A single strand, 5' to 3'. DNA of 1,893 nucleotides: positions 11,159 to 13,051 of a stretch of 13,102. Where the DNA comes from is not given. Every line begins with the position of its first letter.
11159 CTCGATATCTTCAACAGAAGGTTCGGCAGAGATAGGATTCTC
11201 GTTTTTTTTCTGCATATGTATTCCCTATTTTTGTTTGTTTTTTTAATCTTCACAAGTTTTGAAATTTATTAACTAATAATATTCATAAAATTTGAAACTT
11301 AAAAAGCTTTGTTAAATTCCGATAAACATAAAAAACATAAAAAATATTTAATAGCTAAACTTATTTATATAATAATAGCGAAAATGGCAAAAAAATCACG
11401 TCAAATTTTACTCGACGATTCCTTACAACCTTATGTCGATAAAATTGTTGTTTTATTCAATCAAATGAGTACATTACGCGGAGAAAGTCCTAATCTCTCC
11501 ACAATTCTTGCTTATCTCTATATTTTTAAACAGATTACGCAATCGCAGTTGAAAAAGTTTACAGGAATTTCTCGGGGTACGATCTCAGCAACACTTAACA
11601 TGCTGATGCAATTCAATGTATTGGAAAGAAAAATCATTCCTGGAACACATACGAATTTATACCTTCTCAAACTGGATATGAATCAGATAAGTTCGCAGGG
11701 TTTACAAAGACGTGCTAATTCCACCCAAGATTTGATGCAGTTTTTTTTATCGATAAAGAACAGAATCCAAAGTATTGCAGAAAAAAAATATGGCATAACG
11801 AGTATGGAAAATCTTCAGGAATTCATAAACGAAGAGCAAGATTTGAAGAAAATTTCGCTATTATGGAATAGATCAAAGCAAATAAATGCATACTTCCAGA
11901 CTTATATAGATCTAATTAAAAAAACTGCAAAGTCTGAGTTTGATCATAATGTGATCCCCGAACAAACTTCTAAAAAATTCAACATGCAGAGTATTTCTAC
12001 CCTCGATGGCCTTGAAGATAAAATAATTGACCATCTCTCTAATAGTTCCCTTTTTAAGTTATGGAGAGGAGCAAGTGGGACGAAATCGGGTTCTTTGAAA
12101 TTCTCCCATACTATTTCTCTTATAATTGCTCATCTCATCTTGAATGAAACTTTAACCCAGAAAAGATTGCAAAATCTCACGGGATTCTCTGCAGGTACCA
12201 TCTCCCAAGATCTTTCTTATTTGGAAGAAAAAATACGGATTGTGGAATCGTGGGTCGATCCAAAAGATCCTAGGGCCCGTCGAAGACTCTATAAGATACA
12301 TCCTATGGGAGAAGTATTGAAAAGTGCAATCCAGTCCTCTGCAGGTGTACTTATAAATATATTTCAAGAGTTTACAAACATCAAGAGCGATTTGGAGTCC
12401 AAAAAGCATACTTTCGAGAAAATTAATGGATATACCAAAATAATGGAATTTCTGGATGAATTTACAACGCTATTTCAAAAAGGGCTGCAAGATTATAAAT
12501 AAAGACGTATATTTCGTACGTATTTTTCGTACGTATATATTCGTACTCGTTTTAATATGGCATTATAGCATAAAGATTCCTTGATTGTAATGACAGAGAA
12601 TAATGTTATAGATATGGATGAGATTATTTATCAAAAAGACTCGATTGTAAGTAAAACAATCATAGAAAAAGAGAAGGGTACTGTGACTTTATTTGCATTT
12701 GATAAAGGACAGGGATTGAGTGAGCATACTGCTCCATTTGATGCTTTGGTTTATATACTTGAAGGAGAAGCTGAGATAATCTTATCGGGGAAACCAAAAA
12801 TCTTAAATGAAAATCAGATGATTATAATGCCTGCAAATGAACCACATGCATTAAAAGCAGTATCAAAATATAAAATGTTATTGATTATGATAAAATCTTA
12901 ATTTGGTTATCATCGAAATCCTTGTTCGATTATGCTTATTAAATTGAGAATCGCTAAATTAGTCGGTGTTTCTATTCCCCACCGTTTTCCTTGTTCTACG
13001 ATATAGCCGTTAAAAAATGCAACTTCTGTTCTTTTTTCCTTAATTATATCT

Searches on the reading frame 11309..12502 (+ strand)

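Call 6: search_protein_families(library=pfam, proteins=[window:11309-12502:+], max_evalue=0.1)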
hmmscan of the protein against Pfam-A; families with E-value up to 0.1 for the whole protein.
window:11309-12502:+ (397 aa): 18 families
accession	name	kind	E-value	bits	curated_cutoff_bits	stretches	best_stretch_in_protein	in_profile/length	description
PF12802.13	MarR_2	-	1.3e-08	35.3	27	1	65-102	9-47/61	MarR family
PF13601.12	HTH_34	-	4.9e-07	30.2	27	1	66-108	5-47/80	Winged helix DNA-binding domain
PF13412.12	HTH_24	-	0.00028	20.9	21.9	0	75-100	17-42/48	Winged helix-turn-helix DNA-binding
PF24033.1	DUF7342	-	0.0003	21.2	31.6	1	79-185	21-124/150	Family of unknown function (DUF7342)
PF01371.25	Trp_repressor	-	0.0012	19.3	27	0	273-301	41-69/88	Trp repressor protein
PF01047.28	MarR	-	0.0021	18.3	24.6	1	65-110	7-52/59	MarR family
PF08279.18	HTH_11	-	0.0074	16.6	25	0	272-313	5-47/55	HTH domain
PF05732.17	RepL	-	0.0077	16.2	20.3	0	76-108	76-108/164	Firmicute plasmid replication protein (RepL)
PF22168.2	DIP2311-like_C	-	0.0097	16.6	27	0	69-101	13-45/63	Transcriptional regulator DIP2311-like, C-terminal domain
PF24034.1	DUF7343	-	0.013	15.8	27.6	0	282-311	19-48/62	Domain of unknown function (DUF7343)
PF13443.12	HTH_26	-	0.021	15.5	22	0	74-106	9-44/63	Cro/C1-type HTH DNA-binding domain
PF01381.28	HTH_3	-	0.024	15.1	23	0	76-94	10-28/55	Helix-turn-helix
PF03551.20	PadR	-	0.027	14.9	27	0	285-335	21-70/75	Transcriptional regulator PadR-like family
PF09904.15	HTH_43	-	0.027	14.8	27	0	270-343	9-80/89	Winged helix-turn helix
PF13730.12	HTH_36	-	0.029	14.6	25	0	77-101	27-51/55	Helix-turn-helix domain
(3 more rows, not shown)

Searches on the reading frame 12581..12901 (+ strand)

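Call 90: search_protein_families(library=pfam, proteins=[window:12581-12901:+], max_evalue=0.01)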
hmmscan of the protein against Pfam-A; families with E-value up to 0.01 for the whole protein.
window:12581-12901:+ (106 aa): 3 families
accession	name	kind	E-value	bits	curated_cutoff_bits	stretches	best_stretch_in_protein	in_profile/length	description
PF07883.17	Cupin_2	-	4.3e-10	39.6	27.2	1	37-104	2-69/70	Cupin domain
PF02311.25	AraC_binding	-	8.7e-05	22.7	21.1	1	42-95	12-65/135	AraC-like ligand binding domain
PF01050.24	MannoseP_isomer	-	0.0075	16.9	23.6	1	59-105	55-101/116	Mannose-6-phosphate isomerase C-terminal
